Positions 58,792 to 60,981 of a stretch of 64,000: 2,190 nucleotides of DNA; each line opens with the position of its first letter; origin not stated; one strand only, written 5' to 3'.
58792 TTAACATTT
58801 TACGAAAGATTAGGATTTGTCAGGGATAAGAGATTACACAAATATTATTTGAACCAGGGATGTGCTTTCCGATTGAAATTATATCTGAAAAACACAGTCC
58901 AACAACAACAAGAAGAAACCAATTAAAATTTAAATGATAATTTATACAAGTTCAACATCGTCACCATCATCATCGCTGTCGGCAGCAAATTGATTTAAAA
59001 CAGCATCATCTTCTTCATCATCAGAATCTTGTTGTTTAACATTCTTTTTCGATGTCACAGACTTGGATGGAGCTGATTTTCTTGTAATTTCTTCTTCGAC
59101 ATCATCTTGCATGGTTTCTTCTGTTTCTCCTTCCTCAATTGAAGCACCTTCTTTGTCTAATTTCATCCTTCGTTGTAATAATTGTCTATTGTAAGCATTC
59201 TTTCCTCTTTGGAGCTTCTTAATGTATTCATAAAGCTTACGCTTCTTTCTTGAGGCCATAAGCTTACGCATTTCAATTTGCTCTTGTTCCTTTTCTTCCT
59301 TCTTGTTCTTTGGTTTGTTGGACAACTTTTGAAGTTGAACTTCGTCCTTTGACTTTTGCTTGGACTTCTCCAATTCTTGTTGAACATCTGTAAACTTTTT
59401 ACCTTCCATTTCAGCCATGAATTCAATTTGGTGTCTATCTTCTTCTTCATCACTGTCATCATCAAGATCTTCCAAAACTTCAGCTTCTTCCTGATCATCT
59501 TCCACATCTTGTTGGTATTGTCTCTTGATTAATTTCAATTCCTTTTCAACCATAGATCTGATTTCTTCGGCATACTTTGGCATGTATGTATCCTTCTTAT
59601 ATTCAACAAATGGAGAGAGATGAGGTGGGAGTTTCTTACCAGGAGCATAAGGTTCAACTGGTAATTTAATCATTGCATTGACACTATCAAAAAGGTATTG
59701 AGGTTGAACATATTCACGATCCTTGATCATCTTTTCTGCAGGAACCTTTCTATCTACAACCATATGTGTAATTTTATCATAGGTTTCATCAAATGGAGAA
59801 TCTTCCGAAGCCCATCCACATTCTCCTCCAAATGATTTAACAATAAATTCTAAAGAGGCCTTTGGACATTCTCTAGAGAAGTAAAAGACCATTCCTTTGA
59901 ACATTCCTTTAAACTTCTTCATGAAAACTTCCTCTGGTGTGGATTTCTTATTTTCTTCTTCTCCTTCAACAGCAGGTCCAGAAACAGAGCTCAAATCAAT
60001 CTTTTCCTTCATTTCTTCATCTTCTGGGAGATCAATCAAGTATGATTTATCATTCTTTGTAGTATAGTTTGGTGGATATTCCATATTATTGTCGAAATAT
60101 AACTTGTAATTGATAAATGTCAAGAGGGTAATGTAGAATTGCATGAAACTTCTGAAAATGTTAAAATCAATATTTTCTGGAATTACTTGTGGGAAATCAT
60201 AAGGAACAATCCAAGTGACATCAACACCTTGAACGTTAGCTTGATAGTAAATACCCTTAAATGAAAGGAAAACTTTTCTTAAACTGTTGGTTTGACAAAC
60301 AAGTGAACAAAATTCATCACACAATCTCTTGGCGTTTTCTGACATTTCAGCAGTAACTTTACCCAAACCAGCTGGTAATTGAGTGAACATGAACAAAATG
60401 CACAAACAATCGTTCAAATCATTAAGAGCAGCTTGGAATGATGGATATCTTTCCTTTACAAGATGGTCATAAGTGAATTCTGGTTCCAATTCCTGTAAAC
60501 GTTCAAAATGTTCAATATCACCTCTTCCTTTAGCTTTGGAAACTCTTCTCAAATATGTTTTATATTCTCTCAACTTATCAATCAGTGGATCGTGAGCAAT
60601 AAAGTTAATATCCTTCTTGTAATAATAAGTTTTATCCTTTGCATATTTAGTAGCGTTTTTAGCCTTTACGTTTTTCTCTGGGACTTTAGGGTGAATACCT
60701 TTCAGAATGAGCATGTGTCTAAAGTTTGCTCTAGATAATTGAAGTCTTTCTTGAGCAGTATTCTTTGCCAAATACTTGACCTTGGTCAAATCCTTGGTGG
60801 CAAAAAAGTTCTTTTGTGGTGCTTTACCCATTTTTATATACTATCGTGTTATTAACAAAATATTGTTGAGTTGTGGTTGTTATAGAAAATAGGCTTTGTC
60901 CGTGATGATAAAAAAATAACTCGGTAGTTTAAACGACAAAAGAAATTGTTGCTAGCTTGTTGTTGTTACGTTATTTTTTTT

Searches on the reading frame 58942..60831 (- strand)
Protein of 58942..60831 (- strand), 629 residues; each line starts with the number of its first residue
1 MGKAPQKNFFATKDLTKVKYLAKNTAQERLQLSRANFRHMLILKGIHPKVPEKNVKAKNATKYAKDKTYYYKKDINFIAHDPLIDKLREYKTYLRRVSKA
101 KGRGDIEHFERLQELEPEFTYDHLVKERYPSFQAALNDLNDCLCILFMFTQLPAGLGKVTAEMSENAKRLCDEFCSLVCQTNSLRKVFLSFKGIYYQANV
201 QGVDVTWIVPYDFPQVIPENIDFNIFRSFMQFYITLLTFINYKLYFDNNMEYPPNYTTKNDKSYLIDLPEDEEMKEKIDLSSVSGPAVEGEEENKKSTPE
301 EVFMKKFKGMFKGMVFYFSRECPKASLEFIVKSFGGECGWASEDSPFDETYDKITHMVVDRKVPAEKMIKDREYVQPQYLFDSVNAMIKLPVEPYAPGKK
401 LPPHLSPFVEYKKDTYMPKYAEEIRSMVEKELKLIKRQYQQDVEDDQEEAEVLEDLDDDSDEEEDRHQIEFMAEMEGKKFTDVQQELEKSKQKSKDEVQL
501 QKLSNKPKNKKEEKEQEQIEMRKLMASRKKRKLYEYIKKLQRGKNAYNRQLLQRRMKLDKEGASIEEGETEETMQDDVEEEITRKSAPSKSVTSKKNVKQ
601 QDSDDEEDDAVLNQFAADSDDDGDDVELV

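Call 22: search_protein_families(library=pfam, proteins=[window:58942-60831:-], max_evalue=0.00001)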
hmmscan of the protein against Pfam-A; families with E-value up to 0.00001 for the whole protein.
window:58942-60831:- (629 aa): 1 family
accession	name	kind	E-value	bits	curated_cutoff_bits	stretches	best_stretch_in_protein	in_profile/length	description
PF06732.16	Pescadillo_N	-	3.9e-88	296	28.6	1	16-263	7-251/273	Pescadillo N-terminus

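Call 34: find_homologous_proteins(query=window:58942-60831:-, max_evalue=1e-30)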
Query window:58942-60831:- (629 aa): 2858 proteins with E <= 1e-30 among 8000 candidates; the best 120 are listed.
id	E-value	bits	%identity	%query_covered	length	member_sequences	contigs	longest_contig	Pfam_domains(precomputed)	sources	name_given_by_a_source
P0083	0.0e+0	1138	78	98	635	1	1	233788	PF06732.17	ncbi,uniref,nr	ncbi:hypothetical protein C9374_011728 [Naegleria lovaniensis]|uniref:Pescadillo homolog n=1 Tax=Nae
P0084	0.0e+0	1120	82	92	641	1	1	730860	PF06732.17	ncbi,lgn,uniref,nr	ncbi:hypothetical protein FDP41_001773 [Naegleria fowleri]|uniref:Pescadillo homolog n=1 Tax=Naegler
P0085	0.0e+0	1055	76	95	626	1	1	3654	PF06732.17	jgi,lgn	-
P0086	1.9e-139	485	38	52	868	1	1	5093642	PF06732.17,PF16589.13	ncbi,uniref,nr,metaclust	ncbi:Pescadillo like protein [Myotis brandtii]|uniref:Pescadillo homolog n=3 Tax=Myotis TaxID=9434 R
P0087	1.5e-133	465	41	90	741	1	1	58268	PF06732.17,PF00533.34,PF16589.13,PF16759.13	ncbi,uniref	ncbi:pescadillo [Acrasis kona]|uniref:Pescadillo homolog n=1 Tax=Acrasis kona TaxID=1008807 RepID=A0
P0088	1.4e-132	462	40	89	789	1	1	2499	PF06732.17,PF00533.34,PF16589.13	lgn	-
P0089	8.4e-130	453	48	41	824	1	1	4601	PF06732.17,PF16589.13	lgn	-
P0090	2.4e-122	428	39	98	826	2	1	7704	PF06732.17,PF00533.34,PF16589.13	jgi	jgi:pescadillo protein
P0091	6.0e-119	417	41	85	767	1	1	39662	PF06732.17,PF16589.13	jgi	jgi:pescadillo protein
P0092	8.3e-111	390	44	41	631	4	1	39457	PF06732.17,PF16589.13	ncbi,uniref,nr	ncbi:4556_t:CDS:2 [Funneliformis caledonium]|uniref:Pescadillo homolog n=1 Tax=Funneliformis caledon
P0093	3.0e-110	388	43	42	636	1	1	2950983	PF06732.17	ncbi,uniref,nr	ncbi:pescadillo [Entomortierella parvispora]|uniref:Pescadillo homolog n=1 Tax=Entomortierella parvi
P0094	4.3e-108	381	44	40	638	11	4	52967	PF06732.17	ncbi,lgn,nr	ncbi:mRNA-binding ribosome synthesis protein nop7 [Haplosporangium bisporale]|nr:mRNA-binding riboso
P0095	5.6e-108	381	43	42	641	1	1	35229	PF06732.17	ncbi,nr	ncbi:mRNA-binding ribosome synthesis protein nop7 [Gryganskiella cystojenkinii]|nr:mRNA-binding ribo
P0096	5.7e-108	381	43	42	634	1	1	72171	PF06732.17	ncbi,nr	ncbi:mRNA-binding ribosome synthesis protein nop7 [Mortierella antarctica]|nr:mRNA-binding ribosome 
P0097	8.3e-108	380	45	40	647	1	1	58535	PF06732.17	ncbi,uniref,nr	ncbi:mRNA-binding ribosome synthesis protein nop7 [Dissophora globulifera]|uniref:Pescadillo homolog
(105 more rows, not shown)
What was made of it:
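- Checked: The window's Pescadillo ORF is 78% identical to N. lovaniensis and 82% to N. fowleri; the next named species is Acrasis kona at 41% (call 34).
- The host is Naegleria (call 34).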
